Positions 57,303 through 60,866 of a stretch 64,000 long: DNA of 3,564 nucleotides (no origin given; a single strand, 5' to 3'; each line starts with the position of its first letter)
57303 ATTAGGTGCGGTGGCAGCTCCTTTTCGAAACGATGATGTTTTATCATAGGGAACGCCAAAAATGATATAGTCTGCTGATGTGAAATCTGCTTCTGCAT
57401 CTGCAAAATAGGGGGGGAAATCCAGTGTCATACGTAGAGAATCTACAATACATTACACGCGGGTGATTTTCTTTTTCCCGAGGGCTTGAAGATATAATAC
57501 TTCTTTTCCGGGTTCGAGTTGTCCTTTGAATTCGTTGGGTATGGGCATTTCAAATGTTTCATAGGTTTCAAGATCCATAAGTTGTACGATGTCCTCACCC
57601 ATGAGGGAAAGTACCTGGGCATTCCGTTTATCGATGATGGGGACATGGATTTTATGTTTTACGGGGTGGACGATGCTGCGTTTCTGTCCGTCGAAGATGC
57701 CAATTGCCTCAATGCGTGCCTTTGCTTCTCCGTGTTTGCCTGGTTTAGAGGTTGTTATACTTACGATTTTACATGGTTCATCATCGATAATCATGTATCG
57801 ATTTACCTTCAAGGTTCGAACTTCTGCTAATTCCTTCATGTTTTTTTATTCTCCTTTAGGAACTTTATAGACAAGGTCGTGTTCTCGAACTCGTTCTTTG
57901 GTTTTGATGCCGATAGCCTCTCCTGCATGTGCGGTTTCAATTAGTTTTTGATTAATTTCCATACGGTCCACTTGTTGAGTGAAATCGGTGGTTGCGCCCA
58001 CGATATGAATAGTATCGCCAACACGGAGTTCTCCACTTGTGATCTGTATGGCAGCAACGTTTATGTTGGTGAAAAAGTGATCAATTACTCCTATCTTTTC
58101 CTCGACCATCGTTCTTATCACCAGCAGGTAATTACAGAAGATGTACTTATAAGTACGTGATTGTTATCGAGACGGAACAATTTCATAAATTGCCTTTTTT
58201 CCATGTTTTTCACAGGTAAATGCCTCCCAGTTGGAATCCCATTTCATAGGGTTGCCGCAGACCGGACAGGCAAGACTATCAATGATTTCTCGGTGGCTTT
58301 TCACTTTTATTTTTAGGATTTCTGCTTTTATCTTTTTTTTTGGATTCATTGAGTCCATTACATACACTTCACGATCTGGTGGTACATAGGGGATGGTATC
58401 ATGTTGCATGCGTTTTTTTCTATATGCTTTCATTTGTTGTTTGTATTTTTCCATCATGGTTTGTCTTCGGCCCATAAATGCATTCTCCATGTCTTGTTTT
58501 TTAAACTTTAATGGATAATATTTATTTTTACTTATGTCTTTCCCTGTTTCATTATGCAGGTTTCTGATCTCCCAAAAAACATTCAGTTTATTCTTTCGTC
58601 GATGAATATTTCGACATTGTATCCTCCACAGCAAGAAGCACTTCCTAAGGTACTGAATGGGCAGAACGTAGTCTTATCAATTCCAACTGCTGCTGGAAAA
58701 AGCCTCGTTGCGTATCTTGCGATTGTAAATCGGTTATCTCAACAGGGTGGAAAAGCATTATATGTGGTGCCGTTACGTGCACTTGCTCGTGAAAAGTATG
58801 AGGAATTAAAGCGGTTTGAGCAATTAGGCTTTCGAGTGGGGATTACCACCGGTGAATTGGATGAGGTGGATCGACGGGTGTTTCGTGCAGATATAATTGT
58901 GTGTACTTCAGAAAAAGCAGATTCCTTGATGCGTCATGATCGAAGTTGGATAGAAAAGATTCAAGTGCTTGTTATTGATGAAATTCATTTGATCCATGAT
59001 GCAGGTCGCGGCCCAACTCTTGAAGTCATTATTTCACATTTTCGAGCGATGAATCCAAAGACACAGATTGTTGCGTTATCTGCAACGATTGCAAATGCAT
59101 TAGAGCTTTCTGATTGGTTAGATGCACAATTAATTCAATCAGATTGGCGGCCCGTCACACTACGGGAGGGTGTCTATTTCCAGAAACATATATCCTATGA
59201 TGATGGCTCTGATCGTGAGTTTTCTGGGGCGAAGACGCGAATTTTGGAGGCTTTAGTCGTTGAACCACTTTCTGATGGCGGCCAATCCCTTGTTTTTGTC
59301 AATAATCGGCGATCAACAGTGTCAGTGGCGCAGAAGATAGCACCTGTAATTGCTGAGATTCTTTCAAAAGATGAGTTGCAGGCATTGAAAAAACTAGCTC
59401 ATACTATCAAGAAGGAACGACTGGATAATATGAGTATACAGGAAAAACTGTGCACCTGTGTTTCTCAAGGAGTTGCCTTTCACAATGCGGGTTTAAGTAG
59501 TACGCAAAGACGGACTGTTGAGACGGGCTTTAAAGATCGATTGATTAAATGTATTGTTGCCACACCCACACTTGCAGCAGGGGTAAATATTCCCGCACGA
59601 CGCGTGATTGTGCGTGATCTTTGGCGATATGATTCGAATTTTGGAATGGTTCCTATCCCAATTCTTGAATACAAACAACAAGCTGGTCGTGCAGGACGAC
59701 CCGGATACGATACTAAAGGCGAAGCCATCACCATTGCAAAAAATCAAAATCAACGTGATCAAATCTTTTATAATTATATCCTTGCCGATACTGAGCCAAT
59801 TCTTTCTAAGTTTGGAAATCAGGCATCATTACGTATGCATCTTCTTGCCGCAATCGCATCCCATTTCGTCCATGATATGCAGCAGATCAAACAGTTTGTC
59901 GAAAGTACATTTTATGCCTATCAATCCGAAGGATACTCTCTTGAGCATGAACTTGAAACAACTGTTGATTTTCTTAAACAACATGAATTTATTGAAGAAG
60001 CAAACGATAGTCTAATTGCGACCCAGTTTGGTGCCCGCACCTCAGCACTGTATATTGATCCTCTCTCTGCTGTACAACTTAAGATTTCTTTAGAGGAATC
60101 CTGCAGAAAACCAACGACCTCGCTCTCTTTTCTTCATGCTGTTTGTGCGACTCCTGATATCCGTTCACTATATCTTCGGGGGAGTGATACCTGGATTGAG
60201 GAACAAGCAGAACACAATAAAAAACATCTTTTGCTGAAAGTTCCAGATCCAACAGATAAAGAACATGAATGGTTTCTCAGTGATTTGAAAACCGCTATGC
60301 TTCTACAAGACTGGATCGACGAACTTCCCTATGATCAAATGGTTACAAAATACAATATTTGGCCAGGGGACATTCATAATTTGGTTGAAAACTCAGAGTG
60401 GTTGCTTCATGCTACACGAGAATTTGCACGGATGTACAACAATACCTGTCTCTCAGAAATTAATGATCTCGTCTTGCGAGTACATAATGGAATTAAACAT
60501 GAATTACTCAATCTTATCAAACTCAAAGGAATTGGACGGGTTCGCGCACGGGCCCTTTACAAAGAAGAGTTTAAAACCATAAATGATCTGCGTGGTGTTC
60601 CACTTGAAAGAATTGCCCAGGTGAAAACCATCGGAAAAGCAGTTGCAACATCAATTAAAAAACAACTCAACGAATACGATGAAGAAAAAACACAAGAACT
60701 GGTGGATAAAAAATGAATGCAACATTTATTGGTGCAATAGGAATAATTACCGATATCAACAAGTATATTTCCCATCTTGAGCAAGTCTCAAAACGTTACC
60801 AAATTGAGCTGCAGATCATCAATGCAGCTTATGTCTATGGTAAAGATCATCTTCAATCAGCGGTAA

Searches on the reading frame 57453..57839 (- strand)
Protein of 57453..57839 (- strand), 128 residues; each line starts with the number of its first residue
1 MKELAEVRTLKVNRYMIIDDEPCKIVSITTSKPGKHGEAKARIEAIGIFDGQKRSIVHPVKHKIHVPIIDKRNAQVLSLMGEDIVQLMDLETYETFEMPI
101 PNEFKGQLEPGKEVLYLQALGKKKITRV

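Call 74: list_cluster_members(proteins=[window:57453-57839:-, window:56559-57431:-, window:58554-60716:+, window:44046-46142:-, window:49911-51284:+, window:55419-56498:-, window:51269-52402:-, window:53034-53417:-, window:60713-61228:+, window:53991-54401:-])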
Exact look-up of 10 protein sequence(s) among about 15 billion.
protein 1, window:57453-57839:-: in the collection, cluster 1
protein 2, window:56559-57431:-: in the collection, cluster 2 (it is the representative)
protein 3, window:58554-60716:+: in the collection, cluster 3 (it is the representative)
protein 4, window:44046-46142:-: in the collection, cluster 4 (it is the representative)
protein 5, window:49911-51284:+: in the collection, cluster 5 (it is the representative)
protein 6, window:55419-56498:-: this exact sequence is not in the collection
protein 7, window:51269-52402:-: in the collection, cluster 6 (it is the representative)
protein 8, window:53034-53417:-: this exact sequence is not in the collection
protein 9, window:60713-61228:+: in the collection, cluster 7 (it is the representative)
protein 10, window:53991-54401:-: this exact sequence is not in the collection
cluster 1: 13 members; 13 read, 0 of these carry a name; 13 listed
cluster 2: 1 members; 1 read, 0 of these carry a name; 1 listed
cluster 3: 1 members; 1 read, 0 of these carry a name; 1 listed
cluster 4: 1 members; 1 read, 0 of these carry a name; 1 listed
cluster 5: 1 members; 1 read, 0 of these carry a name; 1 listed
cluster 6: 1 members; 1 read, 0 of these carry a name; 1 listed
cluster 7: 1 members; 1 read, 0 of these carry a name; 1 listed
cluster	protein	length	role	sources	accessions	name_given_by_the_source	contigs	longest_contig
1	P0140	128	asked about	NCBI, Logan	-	-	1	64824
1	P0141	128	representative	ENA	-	-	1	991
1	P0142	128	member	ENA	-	-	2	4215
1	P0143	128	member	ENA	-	-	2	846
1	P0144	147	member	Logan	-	-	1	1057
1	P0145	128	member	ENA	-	-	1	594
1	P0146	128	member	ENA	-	-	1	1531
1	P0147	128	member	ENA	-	-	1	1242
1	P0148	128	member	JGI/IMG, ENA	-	-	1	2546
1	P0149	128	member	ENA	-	-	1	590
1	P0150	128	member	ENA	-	-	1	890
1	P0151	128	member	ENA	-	-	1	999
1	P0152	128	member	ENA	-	-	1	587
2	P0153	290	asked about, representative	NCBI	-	-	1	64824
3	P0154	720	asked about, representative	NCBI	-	-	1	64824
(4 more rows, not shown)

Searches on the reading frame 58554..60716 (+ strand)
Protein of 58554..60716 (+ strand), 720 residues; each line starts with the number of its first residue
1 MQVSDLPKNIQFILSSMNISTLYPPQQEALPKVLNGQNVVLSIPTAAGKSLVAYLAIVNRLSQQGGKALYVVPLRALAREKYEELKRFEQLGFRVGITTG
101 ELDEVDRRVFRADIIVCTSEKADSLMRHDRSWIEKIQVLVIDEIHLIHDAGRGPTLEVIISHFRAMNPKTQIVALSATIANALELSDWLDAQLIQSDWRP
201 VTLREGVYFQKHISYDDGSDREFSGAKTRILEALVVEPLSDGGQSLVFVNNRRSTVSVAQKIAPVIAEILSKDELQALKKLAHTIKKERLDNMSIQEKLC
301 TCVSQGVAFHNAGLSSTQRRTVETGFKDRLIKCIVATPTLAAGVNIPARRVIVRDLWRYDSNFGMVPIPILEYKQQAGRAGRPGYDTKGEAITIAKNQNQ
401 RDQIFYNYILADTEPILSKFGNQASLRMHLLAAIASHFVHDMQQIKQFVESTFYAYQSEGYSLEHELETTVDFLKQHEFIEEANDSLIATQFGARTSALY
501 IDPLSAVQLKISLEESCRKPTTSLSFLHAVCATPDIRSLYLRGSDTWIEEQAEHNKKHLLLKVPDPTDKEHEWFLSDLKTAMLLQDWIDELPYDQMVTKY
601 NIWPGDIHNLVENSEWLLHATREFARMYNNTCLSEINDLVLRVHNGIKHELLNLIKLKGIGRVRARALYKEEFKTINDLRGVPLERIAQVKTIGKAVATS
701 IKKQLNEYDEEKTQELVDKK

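Call 85: find_homologous_proteins(query=window:58554-60716:+, max_evalue=1e-50)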
Query window:58554-60716:+ (720 aa): 7227 proteins with E <= 1e-50 among 8000 candidates; the best 120 are listed.
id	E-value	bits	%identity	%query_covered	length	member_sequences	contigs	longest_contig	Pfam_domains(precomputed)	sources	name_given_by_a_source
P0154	0.0e+0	1617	100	100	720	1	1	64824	PF12826.14,PF00270.36,PF20470.5,PF14520.13,PF00271.38,PF21280.3,PF22527.3,PF04851.22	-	-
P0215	0.0e+0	1120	66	99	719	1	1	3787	PF00270.36,PF20470.5,PF14520.13,PF00271.38,PF21280.3,PF22527.3,PF04851.22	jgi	-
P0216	0.0e+0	1116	68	98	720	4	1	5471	PF12826.14,PF00270.36,PF20470.5,PF14520.13,PF00271.38,PF21280.3,PF22527.3,PF04851.22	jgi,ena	-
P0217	0.0e+0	1113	66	99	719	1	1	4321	PF00270.36,PF20470.5,PF14520.13,PF00271.38,PF21280.3,PF22527.3,PF04851.22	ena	-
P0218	0.0e+0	1110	67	99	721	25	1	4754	PF00270.36,PF20470.5,PF14520.13,PF00271.38,PF21280.3,PF22527.3,PF04851.22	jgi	-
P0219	0.0e+0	1109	67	99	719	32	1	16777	PF00270.36,PF20470.5,PF14520.13,PF00271.38,PF21280.3,PF22527.3,PF04851.22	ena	-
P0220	0.0e+0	1106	68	98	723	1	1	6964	PF00270.36,PF20470.5,PF14520.13,PF00271.38,PF21280.3,PF22527.3,PF04851.22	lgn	-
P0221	0.0e+0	1105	66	99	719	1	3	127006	PF00270.36,PF20470.5,PF14520.13,PF00271.38,PF21280.3,PF22527.3,PF04851.22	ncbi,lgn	-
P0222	0.0e+0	1105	67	99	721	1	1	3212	PF00270.36,PF20470.5,PF14520.13,PF00271.38,PF21280.3,PF22527.3,PF04851.22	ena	-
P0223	0.0e+0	1104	66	99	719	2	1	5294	PF00270.36,PF20470.5,PF14520.13,PF00271.38,PF21280.3,PF22527.3,PF04851.22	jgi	-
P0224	0.0e+0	1104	67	99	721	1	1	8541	PF00270.36,PF20470.5,PF14520.13,PF00271.38,PF21280.3,PF22527.3,PF04851.22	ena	-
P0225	0.0e+0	1101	67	98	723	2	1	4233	PF00270.36,PF20470.5,PF14520.13,PF00271.38,PF21280.3,PF22527.3,PF04851.22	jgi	-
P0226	0.0e+0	1099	67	99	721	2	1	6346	PF00270.36,PF20470.5,PF14520.13,PF00271.38,PF21280.3,PF22527.3,PF04851.22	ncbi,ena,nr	ncbi:MAG: DEAD/DEAH box helicase [Thermoplasmatales archaeon]|nr:DEAD/DEAH box helicase [Thermoplasm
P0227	0.0e+0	1099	67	98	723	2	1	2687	PF12826.14,PF00270.36,PF20470.5,PF14520.13,PF00271.38,PF21280.3,PF22527.3,PF04851.22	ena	-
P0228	0.0e+0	1094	66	99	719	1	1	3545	PF00270.36,PF20470.5,PF14520.13,PF00271.38,PF21280.3,PF22527.3,PF04851.22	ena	-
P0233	0.0e+0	1088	67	98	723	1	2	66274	PF00270.36,PF20470.5,PF14520.13,PF00271.38,PF21280.3,PF22527.3,PF04851.22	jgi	jgi:helicase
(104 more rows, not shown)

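Call 91: find_encoding_contigs(protein=P0221, flank=10000, max_places=2)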
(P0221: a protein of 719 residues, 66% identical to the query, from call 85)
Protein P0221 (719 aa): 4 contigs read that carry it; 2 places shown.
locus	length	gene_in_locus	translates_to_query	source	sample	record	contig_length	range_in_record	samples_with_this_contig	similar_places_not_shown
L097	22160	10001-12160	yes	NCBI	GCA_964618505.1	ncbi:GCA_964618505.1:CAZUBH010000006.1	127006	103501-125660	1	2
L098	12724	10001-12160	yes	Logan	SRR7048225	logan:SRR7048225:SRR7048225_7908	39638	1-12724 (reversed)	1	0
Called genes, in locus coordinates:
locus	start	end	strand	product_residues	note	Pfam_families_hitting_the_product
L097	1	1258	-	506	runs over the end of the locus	PF17957:Big_7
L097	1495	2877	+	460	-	PF01368:DHH (weak), PF21763:DHH_CID, PF02272:DHHA1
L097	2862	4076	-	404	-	PF00254:FKBP_C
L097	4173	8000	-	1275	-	PF18911:PKD_4 (weak), PF00801:PKD (faint)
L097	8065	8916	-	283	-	PF00491:Arginase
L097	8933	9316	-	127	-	PF21485:IF5A-like_N, PF01287:eIF-5a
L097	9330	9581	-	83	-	PF03144:GTP_EFTU_D2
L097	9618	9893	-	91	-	-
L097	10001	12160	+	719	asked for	PF00270:DEAD, PF04851:ResIII, PF22527:DEXQc_Suv3 (weak), PF00271:Helicase_C, PF20470:HTH_61, PF21280:Helicase_dom4_arc, PF14520:HHH_5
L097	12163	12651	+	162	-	PF08617:CGI-121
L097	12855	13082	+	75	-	PF24434:DUF7557 (weak)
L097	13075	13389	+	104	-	PF02452:PemK_toxin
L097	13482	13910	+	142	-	PF04237:YjbR (faint)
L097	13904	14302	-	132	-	-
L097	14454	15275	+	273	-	PF05552:MS_channel_1st_1 (weak), PF00924:MS_channel_2nd, PF21082:MS_channel_3rd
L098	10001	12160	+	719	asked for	PF00270:DEAD, PF04851:ResIII, PF22527:DEXQc_Suv3 (weak), PF00271:Helicase_C, PF20470:HTH_61, PF21280:Helicase_dom4_arc, PF14520:HHH_5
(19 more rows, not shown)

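Call 92: find_encoding_contigs(protein=P0233, flank=10000, max_places=2)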
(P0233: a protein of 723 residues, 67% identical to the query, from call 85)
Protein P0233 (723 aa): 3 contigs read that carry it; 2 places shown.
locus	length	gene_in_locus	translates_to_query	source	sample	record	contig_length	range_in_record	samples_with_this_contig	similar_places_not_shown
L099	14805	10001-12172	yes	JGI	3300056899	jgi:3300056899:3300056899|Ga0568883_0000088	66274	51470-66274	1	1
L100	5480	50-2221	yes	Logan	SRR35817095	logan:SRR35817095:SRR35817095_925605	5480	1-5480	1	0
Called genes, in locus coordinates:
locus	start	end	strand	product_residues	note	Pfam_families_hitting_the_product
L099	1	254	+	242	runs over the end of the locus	PF10584:Proteasome_A_N, PF00227:Proteasome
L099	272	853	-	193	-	PF18955:DUF5698, PF10035:DUF2179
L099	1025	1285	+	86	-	-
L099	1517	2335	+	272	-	PF00239:Resolvase, PF07508:Recombinase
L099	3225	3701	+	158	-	-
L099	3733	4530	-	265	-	PF09924:LPG_synthase_C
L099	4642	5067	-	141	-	PF00583:Acetyltransf_1, PF13673:Acetyltransf_10, PF13508:Acetyltransf_7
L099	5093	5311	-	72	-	PF12838:Fer4_7 (weak), PF13183:Fer4_8 (faint), PF12797:Fer4_2 (faint), PF12837:Fer4_6, PF13237:Fer4_10, PF00037:Fer4 (faint), PF13187:Fer4_9 (weak)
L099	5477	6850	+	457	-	PF01368:DHH (weak), PF21763:DHH_CID, PF02272:DHHA1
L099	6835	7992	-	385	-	PF00254:FKBP_C (weak)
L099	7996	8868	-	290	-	PF00491:Arginase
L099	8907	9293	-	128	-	PF21485:IF5A-like_N, PF01287:eIF-5a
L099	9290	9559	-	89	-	PF03144:GTP_EFTU_D2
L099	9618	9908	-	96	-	-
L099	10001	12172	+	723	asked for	PF04851:ResIII, PF00270:DEAD, PF22527:DEXQc_Suv3, PF00271:Helicase_C, PF20470:HTH_61 (weak), PF21280:Helicase_dom4_arc, PF14520:HHH_5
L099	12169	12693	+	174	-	PF08617:CGI-121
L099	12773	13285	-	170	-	-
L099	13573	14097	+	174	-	PF13404:HTH_AsnC-type, PF08279:HTH_11 (weak), PF13412:HTH_24, PF13730:HTH_36 (weak)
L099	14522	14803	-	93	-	?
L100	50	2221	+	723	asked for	PF04851:ResIII, PF00270:DEAD, PF22527:DEXQc_Suv3, PF00271:Helicase_C, PF20470:HTH_61 (weak), PF21280:Helicase_dom4_arc, PF14520:HHH_5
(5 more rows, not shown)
